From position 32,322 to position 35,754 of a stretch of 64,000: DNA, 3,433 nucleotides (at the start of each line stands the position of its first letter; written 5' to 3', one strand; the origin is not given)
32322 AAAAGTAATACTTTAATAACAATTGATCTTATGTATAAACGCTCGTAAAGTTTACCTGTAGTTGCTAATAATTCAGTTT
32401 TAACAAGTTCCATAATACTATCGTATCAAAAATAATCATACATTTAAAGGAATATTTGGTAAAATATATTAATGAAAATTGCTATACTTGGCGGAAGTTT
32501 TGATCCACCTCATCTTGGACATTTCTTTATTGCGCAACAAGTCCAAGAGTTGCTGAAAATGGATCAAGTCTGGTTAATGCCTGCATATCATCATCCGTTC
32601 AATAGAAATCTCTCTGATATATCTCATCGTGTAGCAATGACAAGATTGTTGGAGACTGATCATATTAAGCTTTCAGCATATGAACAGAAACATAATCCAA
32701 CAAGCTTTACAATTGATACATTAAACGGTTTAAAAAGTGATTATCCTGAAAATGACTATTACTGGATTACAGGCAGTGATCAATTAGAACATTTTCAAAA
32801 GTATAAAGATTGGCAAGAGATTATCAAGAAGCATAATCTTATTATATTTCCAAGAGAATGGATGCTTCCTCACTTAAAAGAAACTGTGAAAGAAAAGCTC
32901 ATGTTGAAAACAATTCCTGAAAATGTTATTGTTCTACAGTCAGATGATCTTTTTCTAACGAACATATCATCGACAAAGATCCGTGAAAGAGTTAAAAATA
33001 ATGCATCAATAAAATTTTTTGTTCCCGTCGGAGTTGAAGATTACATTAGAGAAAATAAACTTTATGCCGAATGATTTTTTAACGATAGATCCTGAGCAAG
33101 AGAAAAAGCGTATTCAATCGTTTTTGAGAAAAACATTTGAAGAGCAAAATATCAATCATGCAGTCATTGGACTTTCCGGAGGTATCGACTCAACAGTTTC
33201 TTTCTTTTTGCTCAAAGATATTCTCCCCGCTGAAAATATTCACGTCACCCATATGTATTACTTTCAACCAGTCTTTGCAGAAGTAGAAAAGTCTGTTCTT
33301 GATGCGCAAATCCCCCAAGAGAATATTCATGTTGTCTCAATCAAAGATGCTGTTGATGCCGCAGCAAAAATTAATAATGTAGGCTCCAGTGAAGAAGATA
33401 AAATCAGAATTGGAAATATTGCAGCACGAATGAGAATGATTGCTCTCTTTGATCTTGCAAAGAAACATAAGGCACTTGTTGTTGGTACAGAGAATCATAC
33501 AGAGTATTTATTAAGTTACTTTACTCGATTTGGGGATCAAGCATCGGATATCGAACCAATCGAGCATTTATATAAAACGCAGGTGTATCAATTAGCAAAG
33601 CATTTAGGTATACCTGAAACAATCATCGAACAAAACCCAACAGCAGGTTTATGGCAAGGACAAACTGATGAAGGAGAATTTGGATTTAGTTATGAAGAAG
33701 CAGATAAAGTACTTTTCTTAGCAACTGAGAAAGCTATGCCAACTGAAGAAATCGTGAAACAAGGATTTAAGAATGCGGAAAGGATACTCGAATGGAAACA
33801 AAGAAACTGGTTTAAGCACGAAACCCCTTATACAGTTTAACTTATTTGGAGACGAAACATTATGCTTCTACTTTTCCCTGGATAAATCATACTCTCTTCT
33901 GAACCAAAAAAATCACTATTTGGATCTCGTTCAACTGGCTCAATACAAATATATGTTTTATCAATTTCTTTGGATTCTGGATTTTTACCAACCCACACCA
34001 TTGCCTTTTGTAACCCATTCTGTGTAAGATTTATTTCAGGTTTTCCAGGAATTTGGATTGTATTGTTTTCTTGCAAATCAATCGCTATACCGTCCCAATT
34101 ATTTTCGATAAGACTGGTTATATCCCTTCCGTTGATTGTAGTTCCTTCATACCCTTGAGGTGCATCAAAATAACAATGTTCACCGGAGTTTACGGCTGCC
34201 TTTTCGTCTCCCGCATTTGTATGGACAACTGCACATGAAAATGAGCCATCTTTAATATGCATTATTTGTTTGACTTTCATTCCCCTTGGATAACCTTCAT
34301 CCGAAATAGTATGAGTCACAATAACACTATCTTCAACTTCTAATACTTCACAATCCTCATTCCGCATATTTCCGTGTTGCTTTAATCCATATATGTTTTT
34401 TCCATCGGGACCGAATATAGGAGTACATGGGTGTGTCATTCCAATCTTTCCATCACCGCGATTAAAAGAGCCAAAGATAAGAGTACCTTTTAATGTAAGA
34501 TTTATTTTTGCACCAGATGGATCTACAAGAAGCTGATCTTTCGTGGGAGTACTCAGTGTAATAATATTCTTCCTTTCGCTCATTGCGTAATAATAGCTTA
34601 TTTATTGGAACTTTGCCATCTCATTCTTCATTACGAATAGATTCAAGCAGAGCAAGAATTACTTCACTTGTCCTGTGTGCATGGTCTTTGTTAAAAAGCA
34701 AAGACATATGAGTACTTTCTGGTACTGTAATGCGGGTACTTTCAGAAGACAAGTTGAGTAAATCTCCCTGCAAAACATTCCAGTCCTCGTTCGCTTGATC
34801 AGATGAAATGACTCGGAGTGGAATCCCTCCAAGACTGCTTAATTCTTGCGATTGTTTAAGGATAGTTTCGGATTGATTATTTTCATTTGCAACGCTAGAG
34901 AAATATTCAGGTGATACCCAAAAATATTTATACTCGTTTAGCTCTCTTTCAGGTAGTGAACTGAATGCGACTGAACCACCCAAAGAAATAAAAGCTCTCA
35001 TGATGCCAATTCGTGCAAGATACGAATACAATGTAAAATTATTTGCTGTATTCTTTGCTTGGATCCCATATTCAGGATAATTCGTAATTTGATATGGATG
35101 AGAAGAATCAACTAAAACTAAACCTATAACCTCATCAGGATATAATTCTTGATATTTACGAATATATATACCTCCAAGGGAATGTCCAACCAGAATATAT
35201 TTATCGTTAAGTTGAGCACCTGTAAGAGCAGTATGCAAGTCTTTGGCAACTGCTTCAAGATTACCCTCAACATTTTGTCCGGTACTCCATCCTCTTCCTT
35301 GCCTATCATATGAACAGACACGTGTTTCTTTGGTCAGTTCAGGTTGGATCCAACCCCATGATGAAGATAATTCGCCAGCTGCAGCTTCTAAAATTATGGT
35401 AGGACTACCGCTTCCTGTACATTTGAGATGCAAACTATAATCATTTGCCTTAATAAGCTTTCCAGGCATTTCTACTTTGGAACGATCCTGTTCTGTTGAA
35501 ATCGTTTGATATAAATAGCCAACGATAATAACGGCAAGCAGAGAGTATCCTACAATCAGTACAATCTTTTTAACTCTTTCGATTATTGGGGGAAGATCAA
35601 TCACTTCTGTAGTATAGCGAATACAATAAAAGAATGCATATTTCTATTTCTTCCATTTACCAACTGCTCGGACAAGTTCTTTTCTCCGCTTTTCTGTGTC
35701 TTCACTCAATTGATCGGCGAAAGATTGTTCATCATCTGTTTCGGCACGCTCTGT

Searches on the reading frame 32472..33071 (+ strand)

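Call 45: search_protein_families(library=pfam, proteins=[window:32472-33071:+], max_evalue=0.001)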
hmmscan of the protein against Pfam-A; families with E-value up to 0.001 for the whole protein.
window:32472-33071:+ (200 aa): 1 family
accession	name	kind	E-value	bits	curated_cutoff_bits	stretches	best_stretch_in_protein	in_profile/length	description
PF01467.32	CTP_transf_like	-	1.1e-21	77.8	21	1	5-173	1-133/133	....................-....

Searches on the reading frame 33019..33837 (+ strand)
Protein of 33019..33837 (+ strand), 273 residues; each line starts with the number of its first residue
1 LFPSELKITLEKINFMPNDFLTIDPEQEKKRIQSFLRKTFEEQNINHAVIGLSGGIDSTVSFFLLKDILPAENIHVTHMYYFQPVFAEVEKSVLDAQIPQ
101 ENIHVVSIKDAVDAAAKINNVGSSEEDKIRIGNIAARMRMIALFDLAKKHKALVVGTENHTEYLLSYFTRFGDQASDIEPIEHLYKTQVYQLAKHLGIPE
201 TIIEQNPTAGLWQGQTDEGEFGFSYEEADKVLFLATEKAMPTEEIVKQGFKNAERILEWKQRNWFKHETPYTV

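Call 45: search_protein_families(library=pfam, proteins=[window:33019-33837:+], max_evalue=0.001)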
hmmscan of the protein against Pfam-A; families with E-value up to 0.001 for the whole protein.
window:33019-33837:+ (273 aa): 1 family
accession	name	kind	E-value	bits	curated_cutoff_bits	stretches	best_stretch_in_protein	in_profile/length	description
PF02540.23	NAD_synthase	-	8.1e-60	202.4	21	1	30-270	3-242/242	NAD synthase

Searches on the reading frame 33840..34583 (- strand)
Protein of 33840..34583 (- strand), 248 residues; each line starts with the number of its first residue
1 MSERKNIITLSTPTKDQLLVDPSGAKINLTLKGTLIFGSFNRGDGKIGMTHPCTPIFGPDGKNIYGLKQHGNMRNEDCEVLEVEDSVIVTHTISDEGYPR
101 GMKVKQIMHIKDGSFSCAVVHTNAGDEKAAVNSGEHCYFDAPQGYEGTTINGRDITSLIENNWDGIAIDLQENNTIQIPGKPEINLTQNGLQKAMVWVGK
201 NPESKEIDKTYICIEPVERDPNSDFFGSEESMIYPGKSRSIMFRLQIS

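Call 45: search_protein_families(library=pfam, proteins=[window:33840-34583:-], max_evalue=0.001)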
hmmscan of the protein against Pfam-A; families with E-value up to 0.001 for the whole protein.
window:33840-34583:- (248 aa): 1 family
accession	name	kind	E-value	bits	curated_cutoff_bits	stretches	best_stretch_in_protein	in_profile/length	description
PF01263.26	Aldose_epim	-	2.9e-11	43.8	27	1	31-149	50-166/299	Aldose 1-epimerase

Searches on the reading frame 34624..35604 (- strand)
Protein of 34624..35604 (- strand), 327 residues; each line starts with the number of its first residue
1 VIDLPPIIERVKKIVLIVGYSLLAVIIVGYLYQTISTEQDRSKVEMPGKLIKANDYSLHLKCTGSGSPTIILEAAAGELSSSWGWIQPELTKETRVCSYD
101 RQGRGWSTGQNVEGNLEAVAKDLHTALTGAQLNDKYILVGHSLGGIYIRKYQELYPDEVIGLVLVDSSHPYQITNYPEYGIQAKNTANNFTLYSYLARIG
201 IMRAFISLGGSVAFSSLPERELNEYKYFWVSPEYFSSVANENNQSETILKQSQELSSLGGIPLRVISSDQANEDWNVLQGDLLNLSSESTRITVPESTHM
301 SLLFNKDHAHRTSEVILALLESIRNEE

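Call 45: search_protein_families(library=pfam, proteins=[window:34624-35604:-], max_evalue=0.001)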
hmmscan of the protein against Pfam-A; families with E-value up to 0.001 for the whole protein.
window:34624-35604:- (327 aa): 5 families
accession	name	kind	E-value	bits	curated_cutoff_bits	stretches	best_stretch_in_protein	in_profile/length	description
PF00561.26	Abhydrolase_1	-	1.2e-10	41.9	25.8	1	70-173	4-103/245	alpha/beta hydrolase fold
PF12146.15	Hydrolase_4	-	4.5e-08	33.1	27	1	94-165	32-107/239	Serine aminopeptidase, S33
PF12697.13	Abhydrolase_6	-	1.7e-07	32.6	26.3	1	81-191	10-106/217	Alpha/beta hydrolase family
PF00975.26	Thioesterase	-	2.9e-05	24.9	26.4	1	75-176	9-111/226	Thioesterase domain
PF02089.21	Palm_thioest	-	0.00042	20.5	26.8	1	97-183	39-120/254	Palmitoyl protein thioesterase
